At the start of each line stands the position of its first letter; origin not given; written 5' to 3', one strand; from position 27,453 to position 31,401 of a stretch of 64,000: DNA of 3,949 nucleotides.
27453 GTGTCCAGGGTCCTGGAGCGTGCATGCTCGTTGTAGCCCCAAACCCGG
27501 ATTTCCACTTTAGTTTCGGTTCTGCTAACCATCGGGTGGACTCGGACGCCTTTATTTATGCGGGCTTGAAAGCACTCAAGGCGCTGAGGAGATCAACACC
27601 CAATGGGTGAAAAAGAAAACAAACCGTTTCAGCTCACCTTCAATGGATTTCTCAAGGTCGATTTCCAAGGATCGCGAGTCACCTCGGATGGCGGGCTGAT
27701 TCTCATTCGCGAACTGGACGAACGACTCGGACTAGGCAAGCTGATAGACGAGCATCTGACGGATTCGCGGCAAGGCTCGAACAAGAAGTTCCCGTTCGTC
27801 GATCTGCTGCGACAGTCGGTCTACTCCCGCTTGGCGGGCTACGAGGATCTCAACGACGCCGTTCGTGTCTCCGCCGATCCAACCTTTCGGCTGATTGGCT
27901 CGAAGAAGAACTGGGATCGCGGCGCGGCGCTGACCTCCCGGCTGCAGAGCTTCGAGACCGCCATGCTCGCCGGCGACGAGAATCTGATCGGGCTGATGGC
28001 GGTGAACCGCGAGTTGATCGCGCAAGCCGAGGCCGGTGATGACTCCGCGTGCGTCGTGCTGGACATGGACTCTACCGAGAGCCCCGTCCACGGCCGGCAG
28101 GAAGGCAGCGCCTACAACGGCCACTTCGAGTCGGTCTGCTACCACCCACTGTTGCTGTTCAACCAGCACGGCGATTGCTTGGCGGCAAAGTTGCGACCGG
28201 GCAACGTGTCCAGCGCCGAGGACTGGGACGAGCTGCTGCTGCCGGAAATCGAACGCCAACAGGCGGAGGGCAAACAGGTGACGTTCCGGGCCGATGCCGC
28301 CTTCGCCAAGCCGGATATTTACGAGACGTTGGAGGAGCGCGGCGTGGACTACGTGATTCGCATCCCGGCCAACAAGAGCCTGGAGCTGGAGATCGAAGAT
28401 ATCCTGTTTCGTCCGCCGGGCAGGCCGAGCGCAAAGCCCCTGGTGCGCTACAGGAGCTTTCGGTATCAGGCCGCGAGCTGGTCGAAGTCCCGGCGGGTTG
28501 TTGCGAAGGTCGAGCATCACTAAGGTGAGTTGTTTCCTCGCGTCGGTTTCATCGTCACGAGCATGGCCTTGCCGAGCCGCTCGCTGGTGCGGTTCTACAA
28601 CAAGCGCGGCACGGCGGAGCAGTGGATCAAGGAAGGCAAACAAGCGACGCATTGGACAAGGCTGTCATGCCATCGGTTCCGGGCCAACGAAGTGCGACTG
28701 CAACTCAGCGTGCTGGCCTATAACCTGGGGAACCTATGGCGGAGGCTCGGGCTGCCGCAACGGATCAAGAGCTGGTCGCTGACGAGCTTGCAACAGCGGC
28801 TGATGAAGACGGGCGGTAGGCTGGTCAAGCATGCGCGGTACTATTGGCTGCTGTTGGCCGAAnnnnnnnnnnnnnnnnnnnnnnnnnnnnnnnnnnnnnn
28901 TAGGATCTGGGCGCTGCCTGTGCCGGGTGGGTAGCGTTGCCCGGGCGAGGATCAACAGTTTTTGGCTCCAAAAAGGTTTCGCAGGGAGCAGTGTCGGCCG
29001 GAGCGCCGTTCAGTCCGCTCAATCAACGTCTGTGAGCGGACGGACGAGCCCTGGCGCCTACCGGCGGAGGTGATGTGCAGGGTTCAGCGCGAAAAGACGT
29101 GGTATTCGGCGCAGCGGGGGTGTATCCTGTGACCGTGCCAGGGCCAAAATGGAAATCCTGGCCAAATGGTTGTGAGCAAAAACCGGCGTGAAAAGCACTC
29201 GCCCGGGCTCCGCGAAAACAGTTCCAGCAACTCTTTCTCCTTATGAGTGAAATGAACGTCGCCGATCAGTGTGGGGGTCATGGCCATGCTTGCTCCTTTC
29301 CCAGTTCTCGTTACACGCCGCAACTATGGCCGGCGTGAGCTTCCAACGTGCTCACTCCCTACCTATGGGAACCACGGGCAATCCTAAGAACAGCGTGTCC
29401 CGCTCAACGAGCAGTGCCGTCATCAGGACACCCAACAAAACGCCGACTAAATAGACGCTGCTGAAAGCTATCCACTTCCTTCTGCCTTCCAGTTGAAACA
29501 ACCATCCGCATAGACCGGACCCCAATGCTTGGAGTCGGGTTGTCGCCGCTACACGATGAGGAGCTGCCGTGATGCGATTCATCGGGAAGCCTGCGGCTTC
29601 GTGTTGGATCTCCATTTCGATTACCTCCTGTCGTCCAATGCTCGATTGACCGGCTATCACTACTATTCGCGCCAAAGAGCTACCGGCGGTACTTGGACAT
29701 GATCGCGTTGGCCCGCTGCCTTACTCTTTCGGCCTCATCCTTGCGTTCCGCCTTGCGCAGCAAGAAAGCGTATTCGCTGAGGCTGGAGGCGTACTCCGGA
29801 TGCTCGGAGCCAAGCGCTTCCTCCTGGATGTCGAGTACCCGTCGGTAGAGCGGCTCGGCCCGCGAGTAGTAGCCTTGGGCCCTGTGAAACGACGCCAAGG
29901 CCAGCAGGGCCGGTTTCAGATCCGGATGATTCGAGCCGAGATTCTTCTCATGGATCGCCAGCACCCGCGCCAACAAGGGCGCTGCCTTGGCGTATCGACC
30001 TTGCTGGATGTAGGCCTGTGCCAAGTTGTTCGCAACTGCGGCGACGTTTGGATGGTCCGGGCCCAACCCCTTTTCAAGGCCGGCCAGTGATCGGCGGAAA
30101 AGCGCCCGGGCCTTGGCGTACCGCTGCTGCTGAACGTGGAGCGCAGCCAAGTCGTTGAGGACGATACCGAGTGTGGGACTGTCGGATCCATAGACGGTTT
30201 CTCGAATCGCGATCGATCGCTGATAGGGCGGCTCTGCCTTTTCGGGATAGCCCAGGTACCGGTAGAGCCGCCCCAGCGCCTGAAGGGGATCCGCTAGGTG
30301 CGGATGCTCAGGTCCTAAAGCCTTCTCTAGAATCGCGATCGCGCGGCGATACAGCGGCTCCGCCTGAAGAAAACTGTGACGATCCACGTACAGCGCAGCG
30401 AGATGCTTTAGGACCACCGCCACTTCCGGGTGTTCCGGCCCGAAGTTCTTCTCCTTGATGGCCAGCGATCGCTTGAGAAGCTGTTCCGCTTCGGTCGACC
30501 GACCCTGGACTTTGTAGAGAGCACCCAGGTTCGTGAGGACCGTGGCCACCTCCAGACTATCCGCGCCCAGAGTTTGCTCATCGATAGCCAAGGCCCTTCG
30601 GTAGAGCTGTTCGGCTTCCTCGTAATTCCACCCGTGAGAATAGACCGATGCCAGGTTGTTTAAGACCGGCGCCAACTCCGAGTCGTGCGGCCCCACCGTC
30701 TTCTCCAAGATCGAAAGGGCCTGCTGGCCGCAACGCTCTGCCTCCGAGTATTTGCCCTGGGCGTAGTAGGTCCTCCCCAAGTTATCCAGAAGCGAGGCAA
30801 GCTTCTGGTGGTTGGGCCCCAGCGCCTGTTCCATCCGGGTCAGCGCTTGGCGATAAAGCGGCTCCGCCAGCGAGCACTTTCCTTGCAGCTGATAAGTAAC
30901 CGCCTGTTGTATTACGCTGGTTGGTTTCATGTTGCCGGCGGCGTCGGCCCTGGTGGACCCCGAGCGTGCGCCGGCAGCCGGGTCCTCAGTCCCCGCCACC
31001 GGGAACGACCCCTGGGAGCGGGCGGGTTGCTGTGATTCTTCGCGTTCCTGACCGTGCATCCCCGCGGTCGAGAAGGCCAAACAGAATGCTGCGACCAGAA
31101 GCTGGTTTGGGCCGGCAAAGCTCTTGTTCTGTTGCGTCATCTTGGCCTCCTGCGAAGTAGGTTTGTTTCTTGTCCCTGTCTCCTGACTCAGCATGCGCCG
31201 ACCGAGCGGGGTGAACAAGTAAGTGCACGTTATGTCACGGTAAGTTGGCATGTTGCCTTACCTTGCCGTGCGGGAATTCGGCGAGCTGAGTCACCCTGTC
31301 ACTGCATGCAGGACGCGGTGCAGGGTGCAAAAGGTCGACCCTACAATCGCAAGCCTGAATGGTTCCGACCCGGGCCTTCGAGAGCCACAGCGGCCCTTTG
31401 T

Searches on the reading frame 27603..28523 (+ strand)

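Call 96: search_protein_families(library=ncbifam, proteins=[window:27603-28523:+], max_evalue=0.001)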
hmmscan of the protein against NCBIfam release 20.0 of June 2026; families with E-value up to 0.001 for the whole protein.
window:27603-28523:+ (306 aa): 2 families
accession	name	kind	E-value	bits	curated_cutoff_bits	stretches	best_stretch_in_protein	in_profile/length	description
NF033539.1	transpos_IS1380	equivalog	4.2e-69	233.2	180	1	18-305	1-295/419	IS1380 family transposase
NF033559.2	transpos_IS1634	equivalog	0.00048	19.3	100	0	184-297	171-281/483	IS1634 family transposase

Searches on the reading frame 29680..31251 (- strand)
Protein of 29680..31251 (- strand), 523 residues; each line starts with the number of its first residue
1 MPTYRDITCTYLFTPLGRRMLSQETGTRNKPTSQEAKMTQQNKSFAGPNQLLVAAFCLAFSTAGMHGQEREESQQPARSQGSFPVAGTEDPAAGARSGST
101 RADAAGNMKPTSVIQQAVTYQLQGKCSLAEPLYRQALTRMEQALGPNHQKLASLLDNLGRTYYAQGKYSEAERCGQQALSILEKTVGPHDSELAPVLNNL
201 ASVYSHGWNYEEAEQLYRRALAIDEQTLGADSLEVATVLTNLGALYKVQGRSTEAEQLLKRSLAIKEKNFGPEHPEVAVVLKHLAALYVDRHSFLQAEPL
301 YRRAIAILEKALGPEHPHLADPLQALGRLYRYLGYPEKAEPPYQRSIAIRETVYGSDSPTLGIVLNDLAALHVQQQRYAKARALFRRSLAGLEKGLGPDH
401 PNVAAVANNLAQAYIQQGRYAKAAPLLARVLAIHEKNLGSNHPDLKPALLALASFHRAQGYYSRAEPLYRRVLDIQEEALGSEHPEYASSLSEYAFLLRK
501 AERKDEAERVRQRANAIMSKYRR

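Call 62: search_protein_families(library=pfam, proteins=[window:29680-31251:-], max_evalue=0.05)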
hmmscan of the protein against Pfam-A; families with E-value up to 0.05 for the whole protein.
window:29680-31251:- (523 aa): 24 families
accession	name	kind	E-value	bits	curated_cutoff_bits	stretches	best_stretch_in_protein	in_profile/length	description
PF13424.12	TPR_12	-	2.9e-91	300.2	30.1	7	363-436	4-77/77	Tetratricopeptide repeat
PF13374.12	TPR_10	-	6.6e-88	287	27.5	9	403-444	1-42/42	Tetratricopeptide repeat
PF24885.1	TPR_NPHP3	-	5.1e-75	252.4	100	5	319-436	98-215/239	Nephrocystin-3 TPR domain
PF13176.12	TPR_7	-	1.3e-33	112.6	27.9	5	448-475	1-28/36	Tetratricopeptide repeat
PF07719.23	TPR_2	-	2.2e-30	102.6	27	4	153-181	2-30/34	Tetratricopeptide repeat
PF00515.34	TPR_1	-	2.7e-26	90.7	27.8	4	194-225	1-32/34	Tetratricopeptide repeat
PF17874.7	TPR_MalT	-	1.9e-23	83.8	45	3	205-388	12-187/336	MalT-like TPR region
PF13181.12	TPR_8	-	8.4e-21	72.8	25.7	1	194-226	1-33/34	Tetratricopeptide repeat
PF13428.12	TPR_14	-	2.6e-18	65.1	23.5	2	409-437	6-34/44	Tetratricopeptide repeat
PF14559.12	TPR_19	-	1.3e-14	54.7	25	1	373-435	2-56/68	Tetratricopeptide repeat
PF07721.20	TPR_4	-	2e-10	40.7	27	1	405-429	2-26/26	Tetratricopeptide repeat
PF13432.12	TPR_16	-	2.2e-10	41.2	32.7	1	367-434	2-61/65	Tetratricopeptide repeat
PF13431.12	TPR_17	-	1.2e-09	38.1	24.4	0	400-423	9-32/34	Tetratricopeptide repeat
PF21325.3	SHPRH_helical-1st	-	3.5e-05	24.4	27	0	196-245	26-78/95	E3 ubiquitin-protein ligase SHPRH, first helical domain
PF25063.1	ARM_TT21_C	-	3.9e-05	24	35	0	387-477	39-126/209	Tetratricopeptide repeat protein 21 C-terminal ARM domain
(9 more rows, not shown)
